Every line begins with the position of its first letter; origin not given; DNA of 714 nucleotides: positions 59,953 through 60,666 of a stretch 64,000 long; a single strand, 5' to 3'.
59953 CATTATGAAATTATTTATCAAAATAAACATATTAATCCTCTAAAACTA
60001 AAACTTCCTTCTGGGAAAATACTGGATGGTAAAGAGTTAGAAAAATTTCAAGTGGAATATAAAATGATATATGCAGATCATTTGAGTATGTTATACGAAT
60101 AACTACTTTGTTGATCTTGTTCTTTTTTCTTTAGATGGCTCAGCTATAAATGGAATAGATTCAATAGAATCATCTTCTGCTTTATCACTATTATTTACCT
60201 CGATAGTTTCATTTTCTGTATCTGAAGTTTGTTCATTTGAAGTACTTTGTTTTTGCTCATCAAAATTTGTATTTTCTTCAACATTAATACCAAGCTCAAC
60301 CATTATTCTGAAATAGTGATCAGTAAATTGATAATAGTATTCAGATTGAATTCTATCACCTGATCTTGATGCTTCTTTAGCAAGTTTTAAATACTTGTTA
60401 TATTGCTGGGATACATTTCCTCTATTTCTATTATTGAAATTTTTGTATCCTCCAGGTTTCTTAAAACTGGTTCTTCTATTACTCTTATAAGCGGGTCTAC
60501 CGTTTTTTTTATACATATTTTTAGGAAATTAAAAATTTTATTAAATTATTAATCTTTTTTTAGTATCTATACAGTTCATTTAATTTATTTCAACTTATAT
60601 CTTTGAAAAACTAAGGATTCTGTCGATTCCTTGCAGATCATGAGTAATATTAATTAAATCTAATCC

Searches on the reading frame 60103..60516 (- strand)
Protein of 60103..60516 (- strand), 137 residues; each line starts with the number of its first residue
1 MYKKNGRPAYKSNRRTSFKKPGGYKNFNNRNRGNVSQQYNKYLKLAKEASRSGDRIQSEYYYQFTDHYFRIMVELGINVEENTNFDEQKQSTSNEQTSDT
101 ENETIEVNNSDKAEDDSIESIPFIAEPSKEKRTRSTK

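Call 85: search_protein_families(library=pfam, proteins=[window:60103-60516:-], max_evalue=0.00001)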
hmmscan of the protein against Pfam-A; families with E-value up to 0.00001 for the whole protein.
window:60103-60516:- (137 aa): 1 family
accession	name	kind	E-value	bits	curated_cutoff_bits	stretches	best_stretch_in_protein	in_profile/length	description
PF13763.11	DUF4167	-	3.4e-17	62.9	25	1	18-74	18-74/78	Domain of unknown function (DUF4167)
